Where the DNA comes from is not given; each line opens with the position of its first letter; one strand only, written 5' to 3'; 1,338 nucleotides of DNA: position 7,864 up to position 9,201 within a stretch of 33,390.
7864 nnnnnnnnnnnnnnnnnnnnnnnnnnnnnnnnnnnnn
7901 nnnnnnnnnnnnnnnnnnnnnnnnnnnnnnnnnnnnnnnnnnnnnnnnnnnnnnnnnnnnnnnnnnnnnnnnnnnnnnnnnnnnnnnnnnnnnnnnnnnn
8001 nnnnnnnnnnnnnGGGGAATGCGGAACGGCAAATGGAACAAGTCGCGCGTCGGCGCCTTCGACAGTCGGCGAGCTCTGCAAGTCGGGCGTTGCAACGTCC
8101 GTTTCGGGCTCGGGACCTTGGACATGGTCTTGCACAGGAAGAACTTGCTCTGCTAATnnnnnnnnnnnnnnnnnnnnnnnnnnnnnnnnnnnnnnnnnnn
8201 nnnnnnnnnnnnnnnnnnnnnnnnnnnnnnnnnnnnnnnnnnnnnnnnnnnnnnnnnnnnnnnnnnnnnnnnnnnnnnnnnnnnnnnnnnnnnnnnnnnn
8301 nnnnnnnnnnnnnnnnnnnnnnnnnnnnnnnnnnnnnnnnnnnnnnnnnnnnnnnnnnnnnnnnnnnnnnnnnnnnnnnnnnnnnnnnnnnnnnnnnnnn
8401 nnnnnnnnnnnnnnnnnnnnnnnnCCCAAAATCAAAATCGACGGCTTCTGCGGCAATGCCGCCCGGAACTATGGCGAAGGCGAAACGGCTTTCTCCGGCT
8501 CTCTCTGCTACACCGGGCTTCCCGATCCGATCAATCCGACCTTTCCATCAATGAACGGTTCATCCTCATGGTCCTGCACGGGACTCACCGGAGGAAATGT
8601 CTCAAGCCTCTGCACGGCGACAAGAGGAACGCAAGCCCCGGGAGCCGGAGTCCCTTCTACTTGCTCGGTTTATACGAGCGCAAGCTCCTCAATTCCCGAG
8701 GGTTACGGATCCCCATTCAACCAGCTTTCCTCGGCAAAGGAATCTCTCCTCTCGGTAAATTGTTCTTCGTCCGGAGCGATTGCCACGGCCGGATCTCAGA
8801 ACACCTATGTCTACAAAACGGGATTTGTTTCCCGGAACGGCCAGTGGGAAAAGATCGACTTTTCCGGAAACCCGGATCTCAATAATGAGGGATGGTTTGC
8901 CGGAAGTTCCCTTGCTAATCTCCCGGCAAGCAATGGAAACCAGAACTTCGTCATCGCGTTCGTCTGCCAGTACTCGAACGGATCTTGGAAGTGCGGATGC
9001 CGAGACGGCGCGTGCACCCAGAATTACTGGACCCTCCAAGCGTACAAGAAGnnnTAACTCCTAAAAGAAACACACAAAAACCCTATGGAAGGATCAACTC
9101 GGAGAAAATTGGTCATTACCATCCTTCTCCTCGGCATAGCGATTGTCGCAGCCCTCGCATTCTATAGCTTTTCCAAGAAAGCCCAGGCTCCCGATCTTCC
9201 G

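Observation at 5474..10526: Cluster of three paralogous exported proteins built from a repeated four-cysteine module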

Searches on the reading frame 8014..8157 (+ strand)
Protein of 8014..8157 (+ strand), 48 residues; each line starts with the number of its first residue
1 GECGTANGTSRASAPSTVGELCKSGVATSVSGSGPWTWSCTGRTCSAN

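Call 44: predict_structure(alignment_id=A3)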
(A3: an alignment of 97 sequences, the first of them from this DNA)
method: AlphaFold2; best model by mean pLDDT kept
length: 48 residues; sequences in the alignment: 97
mean_pLDDT: 92.1   pTM: 0.67
mean pLDDT of the five models: 92.1, 90.5, 89.9, 89.5, 88.9
residues with pLDDT >= 90: 40; 70-90: 8; 50-70: 0; < 50: 0
segments of 3 or more residues with pLDDT < 50: none
pLDDT, mean of each block of 10 residues (from residue 1): 93 91 93 91 93
secondary structure, 60 per line:
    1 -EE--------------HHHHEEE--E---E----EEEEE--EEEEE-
elements in order: H18-21 E22-24 E36-40 E43-47
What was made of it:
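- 8017..8154 (+): B module 2 (aa 300-345): canonical type-1. Modelled at pLDDT 92 (call 44).
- AlphaFold gives a compact beta fold without any cofactor (call 44).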

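Call 47: fold_search(model_id=the predicted structure, library=pdb)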
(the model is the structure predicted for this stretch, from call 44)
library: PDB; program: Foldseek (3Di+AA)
matches with E <= 10: 6; with E <= 0.001: 0
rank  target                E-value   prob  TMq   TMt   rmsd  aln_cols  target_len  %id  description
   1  5v0t_B                4.3e+00  0.05  0.28  0.04   2.3        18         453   50  Crystal structure of an alpha,alpha-trehalose-phosphate synthase (UDP-forming) from Burkholderia xenovorans in complex (released 2017-04-05)
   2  5v0t_H                7.2e+00  0.03  0.28  0.04   2.2        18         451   50  Crystal structure of an alpha,alpha-trehalose-phosphate synthase (UDP-forming) from Burkholderia xenovorans in complex (released 2017-04-05)
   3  5v0t_A                7.2e+00  0.03  0.28  0.04   2.3        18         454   50  Crystal structure of an alpha,alpha-trehalose-phosphate synthase (UDP-forming) from Burkholderia xenovorans in complex (released 2017-04-05)
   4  5v0t_C                7.6e+00  0.05  0.33  0.04   1.6        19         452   42  Crystal structure of an alpha,alpha-trehalose-phosphate synthase (UDP-forming) from Burkholderia xenovorans in complex (released 2017-04-05)
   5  5v0t_E                8.1e+00  0.03  0.29  0.04   2.3        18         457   50  Crystal structure of an alpha,alpha-trehalose-phosphate synthase (UDP-forming) from Burkholderia xenovorans in complex (released 2017-04-05)
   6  5ks8_E                9.8e+00  0.03  0.30  0.04   2.2        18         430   28  Crystal structure of two-subunit pyruvate carboxylase from Methylobacillus flagellatus (released 2016-10-19)
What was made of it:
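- On Sushi/CCP domain (PF00084): Foldseek found no PDB match (call 47).
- The fold prediction is confident (pLDDT 92, call 44) and has no PDB neighbour (call 47).
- Tried and rejected: Foldseek of the bead model against the PDB; the best E-value was 4.3 (call 47).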

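Call 48: search_protein_representatives(alignment_id=A3)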
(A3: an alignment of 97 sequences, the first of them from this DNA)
Query: 97 sequences, 51 profile positions. Proteins with E-value up to 0.001 (for the whole library): 5206; up to 1e-10: 2890; up to 1e-30: 739. The best 150 are listed.
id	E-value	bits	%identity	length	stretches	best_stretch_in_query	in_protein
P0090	0.0e+00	1043.7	-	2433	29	1-51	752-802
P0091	0.0e+00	989.4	-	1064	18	1-51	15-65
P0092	4.9e-269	884.6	-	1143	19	1-51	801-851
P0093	4.5e-251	827.1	-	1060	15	1-51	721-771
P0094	1.9e-225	745.0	-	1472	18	1-51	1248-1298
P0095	5.5e-190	631.5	-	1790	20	1-51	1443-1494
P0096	3.9e-189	628.7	-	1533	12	1-51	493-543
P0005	2.0e-185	616.8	-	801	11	1-51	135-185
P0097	2.6e-181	603.7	-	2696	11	1-51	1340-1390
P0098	1.2e-173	579.2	-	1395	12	1-51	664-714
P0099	4.7e-173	577.2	-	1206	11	1-51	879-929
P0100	2.2e-172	575.1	-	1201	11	1-50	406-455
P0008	3.0e-171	571.5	-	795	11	1-51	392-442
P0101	1.5e-170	569.3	-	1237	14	1-51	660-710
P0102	3.8e-167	558.3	-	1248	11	1-51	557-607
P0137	3.5e-123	417.6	-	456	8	1-51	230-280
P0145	1.9e-120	408.8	-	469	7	1-51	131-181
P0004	1.8e-119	405.7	-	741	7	1-50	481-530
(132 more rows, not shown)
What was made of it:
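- It hits 5,206 cluster representatives at E<=1e-3, and 739 at E<=1e-30 (call 48).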

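Call 57: search_protein_families(library=pfam, proteins=[P0090, P0091, P0092, P0093, P0094, P0096, P0137, P0145], max_evalue=0.01)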
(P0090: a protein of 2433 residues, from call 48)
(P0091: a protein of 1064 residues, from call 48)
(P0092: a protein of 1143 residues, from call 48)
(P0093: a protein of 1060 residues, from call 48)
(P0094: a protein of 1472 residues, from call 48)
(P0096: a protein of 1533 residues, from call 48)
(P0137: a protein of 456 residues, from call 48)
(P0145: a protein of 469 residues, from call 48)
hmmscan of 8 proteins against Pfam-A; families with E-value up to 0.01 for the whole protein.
P0090 (2433 aa): 0 families

P0091 (1064 aa): 0 families

P0092 (1143 aa): 0 families

P0093 (1060 aa): 0 families

P0094 (1472 aa): 1 family
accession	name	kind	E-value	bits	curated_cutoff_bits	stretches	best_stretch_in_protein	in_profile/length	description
PF18885.6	DUF5648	-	4e-38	131.1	25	1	49-185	2-133/134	Domain of unknown function (DUF5648)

P0096 (1533 aa): 1 family
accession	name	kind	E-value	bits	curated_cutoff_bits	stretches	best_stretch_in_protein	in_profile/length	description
PF19501.5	PcRGLX_1st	-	2.9e-07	30.6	22.1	1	885-936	18-70/83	PcRGLX-like N-terminal RIFT barrel domain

P0137 (456 aa): 0 families

P0145 (469 aa): 1 family
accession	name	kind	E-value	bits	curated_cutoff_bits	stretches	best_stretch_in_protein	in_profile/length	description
PF05593.20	RHS_repeat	-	4.9e-05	24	22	1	26-50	14-38/38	RHS Repeat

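Call 58: search_protein_families(library=ncbifam, proteins=[P0091, P0093], max_evalue=0.01)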
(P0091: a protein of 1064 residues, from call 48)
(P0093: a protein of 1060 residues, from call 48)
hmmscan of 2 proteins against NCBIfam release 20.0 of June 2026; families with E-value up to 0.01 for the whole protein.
P0091 (1064 aa): 0 families

P0093 (1060 aa): 0 families

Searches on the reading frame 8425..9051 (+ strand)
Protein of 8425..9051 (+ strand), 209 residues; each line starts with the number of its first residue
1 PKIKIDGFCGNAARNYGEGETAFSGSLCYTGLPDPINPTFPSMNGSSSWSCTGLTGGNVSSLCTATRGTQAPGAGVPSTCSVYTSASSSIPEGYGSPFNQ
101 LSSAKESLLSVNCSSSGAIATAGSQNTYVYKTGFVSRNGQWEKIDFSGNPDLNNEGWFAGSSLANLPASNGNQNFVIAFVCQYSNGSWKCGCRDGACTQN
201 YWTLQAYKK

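Call 81: find_related_loci(query=A5, collection=metagenome_contigs, flank=6000)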
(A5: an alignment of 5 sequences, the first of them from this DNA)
Query A5 (209 aa) in metagenome_contigs; peptide patterns used: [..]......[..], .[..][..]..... (x = any residue, [..] = any of these).
246 stretches matched a pattern; 3 encode a relative of the query (tblastn E <= 1e-3); 3 distinct loci.
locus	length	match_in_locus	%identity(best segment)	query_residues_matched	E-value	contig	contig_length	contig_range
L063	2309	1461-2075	64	3-209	7e-87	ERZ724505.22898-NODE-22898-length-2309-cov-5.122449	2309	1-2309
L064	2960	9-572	64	20-209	5e-79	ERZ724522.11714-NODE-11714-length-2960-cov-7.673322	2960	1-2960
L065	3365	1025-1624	58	5-207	6e-74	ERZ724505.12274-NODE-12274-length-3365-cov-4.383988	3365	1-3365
